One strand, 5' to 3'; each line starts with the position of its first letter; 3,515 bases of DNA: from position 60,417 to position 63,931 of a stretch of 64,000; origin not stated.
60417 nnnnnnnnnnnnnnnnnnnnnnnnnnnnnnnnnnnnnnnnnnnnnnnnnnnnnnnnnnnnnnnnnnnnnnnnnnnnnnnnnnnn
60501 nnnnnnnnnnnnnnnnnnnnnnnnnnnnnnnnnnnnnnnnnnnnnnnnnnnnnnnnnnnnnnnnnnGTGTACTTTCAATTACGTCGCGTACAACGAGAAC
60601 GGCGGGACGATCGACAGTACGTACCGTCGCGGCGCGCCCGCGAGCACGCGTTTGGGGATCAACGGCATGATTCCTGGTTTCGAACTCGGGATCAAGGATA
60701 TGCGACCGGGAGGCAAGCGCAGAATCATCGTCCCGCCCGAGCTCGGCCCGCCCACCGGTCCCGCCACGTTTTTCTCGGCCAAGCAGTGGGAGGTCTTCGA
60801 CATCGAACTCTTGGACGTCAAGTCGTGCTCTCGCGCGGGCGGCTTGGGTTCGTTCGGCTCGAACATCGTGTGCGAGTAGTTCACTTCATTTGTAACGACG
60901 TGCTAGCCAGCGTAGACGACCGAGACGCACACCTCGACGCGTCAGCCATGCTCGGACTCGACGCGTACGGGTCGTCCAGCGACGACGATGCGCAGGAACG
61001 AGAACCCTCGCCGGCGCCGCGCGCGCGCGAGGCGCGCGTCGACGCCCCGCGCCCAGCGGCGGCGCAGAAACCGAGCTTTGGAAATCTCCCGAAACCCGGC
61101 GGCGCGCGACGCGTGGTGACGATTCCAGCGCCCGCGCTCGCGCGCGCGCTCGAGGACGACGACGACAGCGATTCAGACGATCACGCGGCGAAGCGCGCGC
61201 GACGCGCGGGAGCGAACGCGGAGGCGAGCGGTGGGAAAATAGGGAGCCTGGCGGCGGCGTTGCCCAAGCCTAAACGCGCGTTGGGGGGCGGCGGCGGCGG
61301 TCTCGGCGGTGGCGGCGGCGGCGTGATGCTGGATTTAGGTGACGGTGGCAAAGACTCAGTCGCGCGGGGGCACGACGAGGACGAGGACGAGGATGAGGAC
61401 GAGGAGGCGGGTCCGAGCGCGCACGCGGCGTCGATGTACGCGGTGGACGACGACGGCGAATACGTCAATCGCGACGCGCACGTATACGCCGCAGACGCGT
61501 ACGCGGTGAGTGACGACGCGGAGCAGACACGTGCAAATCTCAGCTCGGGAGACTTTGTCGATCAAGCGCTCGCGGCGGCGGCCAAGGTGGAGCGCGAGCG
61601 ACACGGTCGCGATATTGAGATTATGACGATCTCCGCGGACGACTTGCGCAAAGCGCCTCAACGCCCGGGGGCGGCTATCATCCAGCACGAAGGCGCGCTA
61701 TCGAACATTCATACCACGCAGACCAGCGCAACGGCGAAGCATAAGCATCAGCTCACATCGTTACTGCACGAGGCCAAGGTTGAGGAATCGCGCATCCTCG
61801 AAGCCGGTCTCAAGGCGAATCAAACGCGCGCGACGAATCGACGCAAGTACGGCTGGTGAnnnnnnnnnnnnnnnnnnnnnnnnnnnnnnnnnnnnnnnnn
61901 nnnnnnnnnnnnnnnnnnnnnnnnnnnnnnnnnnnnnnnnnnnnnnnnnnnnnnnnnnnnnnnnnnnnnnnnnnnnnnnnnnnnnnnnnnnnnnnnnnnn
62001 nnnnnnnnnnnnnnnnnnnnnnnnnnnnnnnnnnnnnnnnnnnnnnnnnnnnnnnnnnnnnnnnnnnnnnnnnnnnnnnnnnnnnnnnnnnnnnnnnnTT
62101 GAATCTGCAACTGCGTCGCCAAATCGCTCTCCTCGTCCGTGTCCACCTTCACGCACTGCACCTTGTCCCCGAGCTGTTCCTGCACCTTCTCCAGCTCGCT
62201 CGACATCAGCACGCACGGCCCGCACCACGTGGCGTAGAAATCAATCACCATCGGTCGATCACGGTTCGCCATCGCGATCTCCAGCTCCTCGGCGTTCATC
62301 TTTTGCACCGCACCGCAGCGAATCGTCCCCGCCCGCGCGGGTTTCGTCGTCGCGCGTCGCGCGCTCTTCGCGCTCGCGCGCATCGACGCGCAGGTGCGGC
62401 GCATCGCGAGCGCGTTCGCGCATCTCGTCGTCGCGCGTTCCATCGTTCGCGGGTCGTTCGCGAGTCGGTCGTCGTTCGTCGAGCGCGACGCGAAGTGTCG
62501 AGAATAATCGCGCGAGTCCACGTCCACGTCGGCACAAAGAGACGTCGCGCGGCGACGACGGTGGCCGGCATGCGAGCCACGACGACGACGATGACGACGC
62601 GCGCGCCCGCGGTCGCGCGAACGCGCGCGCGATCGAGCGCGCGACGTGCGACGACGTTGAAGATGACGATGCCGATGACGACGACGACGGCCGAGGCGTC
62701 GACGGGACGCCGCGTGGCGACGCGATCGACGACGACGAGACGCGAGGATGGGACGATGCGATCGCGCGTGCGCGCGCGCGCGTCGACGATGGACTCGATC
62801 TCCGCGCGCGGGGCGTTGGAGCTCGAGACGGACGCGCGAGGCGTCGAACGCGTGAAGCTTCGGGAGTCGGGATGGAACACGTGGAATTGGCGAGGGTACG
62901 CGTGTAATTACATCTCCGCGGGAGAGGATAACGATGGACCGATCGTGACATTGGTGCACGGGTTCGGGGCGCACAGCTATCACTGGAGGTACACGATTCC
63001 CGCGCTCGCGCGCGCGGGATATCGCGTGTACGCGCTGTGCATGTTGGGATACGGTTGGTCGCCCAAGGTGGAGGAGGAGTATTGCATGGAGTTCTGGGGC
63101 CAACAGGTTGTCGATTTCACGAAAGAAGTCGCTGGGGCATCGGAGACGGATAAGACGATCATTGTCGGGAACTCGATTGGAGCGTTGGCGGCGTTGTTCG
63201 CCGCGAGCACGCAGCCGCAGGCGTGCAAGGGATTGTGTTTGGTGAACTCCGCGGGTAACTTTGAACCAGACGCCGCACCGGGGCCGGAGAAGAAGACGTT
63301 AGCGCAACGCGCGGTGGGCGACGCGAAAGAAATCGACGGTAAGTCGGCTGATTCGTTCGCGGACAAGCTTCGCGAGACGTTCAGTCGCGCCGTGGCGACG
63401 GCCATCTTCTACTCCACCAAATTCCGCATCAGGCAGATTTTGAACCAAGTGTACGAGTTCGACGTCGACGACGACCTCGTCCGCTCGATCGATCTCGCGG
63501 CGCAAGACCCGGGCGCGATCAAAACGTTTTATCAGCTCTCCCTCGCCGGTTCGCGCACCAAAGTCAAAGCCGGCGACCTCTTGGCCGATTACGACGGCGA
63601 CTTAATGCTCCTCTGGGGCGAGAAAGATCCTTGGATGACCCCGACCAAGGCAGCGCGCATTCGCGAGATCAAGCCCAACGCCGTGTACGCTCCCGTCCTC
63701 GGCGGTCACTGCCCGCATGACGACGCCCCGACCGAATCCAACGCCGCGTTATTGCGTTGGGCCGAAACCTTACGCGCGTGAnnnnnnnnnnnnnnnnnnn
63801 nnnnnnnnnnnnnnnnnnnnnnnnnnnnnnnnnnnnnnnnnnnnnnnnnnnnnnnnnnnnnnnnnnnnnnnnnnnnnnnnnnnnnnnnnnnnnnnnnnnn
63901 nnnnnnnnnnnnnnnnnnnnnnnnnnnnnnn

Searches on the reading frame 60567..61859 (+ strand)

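Call 65: search_protein_families(library=pfam, proteins=[window:60567-61859:+], max_evalue=0.00001)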
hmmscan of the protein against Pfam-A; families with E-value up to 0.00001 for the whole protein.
window:60567-61859:+ (430 aa): 1 family
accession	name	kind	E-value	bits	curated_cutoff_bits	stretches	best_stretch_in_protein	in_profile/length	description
PF10253.14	PRCC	-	2.6e-09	38.6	24.3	1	275-430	50-189/189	Mitotic checkpoint regulator, MAD2B-interacting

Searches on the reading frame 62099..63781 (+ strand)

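Call 65: search_protein_families(library=pfam, proteins=[window:62099-63781:+], max_evalue=0.00001)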
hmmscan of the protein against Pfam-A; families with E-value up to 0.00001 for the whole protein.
window:62099-63781:+ (560 aa): 3 families
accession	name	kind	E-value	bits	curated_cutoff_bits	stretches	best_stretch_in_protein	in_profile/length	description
PF00561.26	Abhydrolase_1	-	3.1e-22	79.9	25.8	1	281-544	1-245/245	alpha/beta hydrolase fold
PF12697.13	Abhydrolase_6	-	8e-18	66.3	26.3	1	285-546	3-213/217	Alpha/beta hydrolase family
PF12146.15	Hydrolase_4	-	2.6e-12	47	27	1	282-399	6-124/239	Serine aminopeptidase, S33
